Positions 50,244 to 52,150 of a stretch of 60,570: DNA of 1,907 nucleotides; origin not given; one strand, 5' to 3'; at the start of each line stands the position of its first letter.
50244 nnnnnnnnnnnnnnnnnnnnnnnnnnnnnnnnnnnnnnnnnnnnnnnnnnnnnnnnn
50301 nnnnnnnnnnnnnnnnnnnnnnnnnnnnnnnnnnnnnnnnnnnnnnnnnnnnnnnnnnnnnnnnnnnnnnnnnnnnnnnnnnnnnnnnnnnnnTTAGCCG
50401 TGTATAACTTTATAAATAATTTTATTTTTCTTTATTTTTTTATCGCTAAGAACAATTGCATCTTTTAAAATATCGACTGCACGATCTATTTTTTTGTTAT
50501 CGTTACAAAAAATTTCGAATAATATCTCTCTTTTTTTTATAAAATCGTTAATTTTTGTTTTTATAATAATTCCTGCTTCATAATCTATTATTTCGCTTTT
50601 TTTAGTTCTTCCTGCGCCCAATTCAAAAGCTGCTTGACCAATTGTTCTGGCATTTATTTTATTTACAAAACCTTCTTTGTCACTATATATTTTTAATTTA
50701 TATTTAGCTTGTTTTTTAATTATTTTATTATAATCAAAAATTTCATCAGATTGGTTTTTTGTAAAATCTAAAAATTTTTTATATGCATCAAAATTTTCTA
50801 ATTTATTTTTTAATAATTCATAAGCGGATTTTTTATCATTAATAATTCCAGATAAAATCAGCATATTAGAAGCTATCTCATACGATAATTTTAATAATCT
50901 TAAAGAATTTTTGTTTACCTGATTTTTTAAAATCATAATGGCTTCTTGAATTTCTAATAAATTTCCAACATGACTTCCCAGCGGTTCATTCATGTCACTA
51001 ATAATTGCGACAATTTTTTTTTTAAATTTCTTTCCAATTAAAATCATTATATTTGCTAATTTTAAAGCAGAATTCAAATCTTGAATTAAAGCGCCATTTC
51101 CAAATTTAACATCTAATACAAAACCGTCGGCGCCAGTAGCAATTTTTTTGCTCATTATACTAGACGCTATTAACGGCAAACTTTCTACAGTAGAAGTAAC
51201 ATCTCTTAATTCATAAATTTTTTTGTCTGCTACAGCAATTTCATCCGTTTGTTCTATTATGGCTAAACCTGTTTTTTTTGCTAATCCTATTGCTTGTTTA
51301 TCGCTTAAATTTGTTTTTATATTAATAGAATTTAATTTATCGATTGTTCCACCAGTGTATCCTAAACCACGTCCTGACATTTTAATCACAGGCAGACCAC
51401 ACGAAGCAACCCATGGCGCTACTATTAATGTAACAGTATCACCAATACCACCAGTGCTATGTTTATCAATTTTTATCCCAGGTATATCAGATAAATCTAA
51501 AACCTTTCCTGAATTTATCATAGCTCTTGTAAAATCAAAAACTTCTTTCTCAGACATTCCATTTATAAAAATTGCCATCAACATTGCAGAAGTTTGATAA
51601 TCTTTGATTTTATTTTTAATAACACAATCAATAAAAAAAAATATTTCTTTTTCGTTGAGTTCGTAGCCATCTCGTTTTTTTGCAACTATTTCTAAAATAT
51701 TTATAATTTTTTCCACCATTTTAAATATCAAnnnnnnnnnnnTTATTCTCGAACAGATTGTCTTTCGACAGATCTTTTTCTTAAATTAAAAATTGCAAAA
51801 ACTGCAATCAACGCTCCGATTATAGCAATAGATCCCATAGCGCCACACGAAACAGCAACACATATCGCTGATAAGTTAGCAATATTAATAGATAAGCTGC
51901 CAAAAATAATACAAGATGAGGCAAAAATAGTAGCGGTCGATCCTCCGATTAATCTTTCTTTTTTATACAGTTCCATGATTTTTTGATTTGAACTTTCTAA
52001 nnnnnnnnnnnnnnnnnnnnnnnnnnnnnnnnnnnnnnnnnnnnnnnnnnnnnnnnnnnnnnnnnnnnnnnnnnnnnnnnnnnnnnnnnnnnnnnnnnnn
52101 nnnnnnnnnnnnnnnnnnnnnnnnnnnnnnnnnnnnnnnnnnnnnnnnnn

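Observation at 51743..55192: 1149-aa giant coiled-coil protein, hairpin-anchored, wedged between degV and pdp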

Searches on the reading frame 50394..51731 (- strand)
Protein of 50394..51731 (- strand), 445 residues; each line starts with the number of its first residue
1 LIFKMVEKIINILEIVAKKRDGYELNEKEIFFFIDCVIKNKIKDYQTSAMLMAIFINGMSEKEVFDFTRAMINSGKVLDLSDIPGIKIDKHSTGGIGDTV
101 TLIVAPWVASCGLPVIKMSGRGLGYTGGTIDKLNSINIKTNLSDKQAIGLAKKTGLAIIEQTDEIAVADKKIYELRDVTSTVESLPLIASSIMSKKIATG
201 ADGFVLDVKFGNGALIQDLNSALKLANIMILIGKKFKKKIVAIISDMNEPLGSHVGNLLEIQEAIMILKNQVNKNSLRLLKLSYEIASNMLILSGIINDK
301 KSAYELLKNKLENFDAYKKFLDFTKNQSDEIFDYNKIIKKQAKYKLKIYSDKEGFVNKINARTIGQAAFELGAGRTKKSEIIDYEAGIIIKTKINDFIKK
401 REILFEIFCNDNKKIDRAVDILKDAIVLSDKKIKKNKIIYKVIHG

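Call 4: search_protein_families(library=ncbifam, proteins=[window:50394-51731:-], max_evalue=0.01)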
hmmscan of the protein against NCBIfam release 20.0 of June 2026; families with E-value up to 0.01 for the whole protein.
window:50394-51731:- (445 aa): 11 families
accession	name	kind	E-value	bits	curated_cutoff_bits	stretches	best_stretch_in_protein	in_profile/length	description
TIGR02644.1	Y_phosphoryl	subfamily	5.8e-149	496.4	409.05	1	13-428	2-416/417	pyrimidine-nucleoside phosphorylase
NF004490.0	PRK05820.1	equivalog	1.5e-137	458.8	269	1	11-444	4-438/439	thymidine phosphorylase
NF004747.0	PRK06078.1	equivalog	1.2e-134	449.2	559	1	12-443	3-432/434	pyrimidine-nucleoside phosphorylase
TIGR02643.1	T_phosphoryl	equivalog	3.3e-107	359.1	570.7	1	14-443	5-437/437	thymidine phosphorylase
TIGR02645.1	ARCH_P_rylase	hypoth_equivalog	5.9e-59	199.8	434.6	1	13-421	87-482/493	putative thymidine phosphorylase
NF003338.0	PRK04350.1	subfamily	9.7e-59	199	434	1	12-426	92-490/502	thymidine phosphorylase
TIGR03327.1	AMP_phos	equivalog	3.2e-55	187.6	535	1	13-423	88-485/500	AMP phosphorylase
TIGR01245.1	trpD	equivalog_domain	4.7e-10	39.3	199.05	1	21-156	6-143/330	anthranilate phosphoribosyltransferase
NF011201.0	PRK14607.1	equivalog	6.5e-09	35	670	1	6-158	189-342/534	bifunctional anthranilate synthase component II/anthranilate phosphoribosyltransferase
NF007073.0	PRK09522.1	equivalog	0.002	17.2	738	1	13-145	201-334/531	bifunctional anthranilate synthase glutamate amidotransferase component TrpG/anthranilate phosphoribosyltransferase TrpD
NF006564.0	PRK09071.1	equivalog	0.004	16.1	257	1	8-72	12-77/335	glycosyl transferase family protein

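Call 13: find_related_loci(query=window:50394-51731:-, collection=genome_contigs, flank=10000)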
Query window:50394-51731:- (445 aa) in genome_contigs; peptide patterns used: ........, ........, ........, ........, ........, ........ (x = any residue, [..] = any of these).
217 stretches matched a pattern; 61 encode a relative of the query (tblastn E <= 1e-3); 61 distinct loci.
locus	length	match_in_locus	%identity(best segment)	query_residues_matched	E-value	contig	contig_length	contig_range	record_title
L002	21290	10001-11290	45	14-443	1e-116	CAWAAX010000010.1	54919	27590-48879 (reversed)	MAG: uncultured bacterium isolate MFD01299.bin.1.238 genome assembly, contig: contig_38954, whole genome shotgun sequenc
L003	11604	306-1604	44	10-443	2e-115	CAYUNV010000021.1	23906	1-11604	MAG TPA_asm: uncultured Negativicutes bacterium isolate binchicken_co104_52 genome assembly, contig: NODE_1629_length_23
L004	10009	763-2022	47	6-426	9e-114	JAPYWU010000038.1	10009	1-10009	MAG: Dictyoglomaceae bacterium isolate RSWP16 scaffold_1178_c1, whole genome shotgun sequence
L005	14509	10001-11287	47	10-440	1e-112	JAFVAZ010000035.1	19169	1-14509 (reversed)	MAG: Clostridia bacterium isolate RGIG5006 Roe_deer_Rumen-5__c204940, whole genome shotgun sequence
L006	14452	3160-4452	45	10-444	1e-111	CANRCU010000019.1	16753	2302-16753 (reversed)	MAG: uncultured Clostridia bacterium isolate Lapin-026__bin61 genome assembly, contig: Lapin-026__NODE_4069_length_16753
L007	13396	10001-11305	44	9-444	3e-110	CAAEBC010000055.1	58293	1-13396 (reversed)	MAG TPA_asm: Clostridia bacterium, isolate HGM13618, WGS project CAAEBC010000000 data, contig: ERS396401_11_k85_128926,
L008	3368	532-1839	48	8-444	4e-113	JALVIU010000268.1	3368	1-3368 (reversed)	MAG: Candidatus Atribacteria bacterium isolate A1_metabat1_scaf2bin.155 A1_NODE_42452_length_3368_cov_5.645788, whole ge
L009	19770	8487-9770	46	10-439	2e-110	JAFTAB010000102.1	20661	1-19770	MAG: Schwartzia sp. (in: firmicutes) isolate RGIG3630 Goat_Rumen.Co__c983443, whole genome shotgun sequence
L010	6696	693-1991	46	10-443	7e-110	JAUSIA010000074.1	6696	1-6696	MAG: Ignavibacteria bacterium isolate E14_metabat.bin.218 E14_k141_494059, whole genome shotgun sequence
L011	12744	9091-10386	44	10-444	1e-109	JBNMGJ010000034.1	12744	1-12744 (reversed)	MAG: Mogibacterium sp. isolate CM_BacMog884.151 k141_298187_length_12744_cov_8.9695, whole genome shotgun sequence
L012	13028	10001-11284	44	11-439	3e-107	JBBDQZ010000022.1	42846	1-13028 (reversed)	MAG: Balneolales bacterium isolate LejiaC_46_18 Lejia_C_2094_length_42846_cov_11, whole genome shotgun sequence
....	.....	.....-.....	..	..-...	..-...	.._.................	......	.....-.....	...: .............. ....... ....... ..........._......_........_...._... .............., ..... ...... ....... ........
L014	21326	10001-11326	45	2-444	1e-106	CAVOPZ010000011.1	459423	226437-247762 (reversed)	MAG: uncultured Ignavibacteriaceae bacterium isolate MFD00032.bin.2.47 genome assembly, contig: contig_14504, whole geno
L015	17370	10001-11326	45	3-444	1e-106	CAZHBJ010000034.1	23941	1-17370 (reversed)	MAG TPA_asm: uncultured Ignavibacteriaceae bacterium isolate SRP214966_co3_344 genome assembly, contig: NODE_2610_length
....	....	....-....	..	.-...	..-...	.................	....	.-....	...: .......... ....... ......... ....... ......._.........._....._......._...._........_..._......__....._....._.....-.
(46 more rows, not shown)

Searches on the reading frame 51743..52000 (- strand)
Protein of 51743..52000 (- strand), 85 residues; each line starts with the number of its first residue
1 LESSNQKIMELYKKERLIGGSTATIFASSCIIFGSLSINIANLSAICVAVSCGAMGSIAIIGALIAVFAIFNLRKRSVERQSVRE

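Call 8: search_protein_families(library=pfam, proteins=[window:51743-52000:-], max_evalue=10)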
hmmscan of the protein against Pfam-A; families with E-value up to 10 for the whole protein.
window:51743-52000:- (85 aa): 3 families
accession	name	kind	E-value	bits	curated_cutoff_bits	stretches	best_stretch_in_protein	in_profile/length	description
PF20480.3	DUF6720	-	0.1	12.5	27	1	23-72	174-225/307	Family of unknown function (DUF6720)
PF20910.2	TDP-43_C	-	0.24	12.3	27.9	1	22-59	36-75/105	TAR DNA-binding protein 43, C-terminal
PF24191.1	Mycobacteriophage_TM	-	0.87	10.7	31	1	48-69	3-25/42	Mycobacteriophage protein with transmembrane helix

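Call 51: find_homologous_proteins(query=window:51746-51985:-, max_evalue=10)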
Query window:51746-51985:-: 5 candidates shared short words with the query, none scored E <= 10.
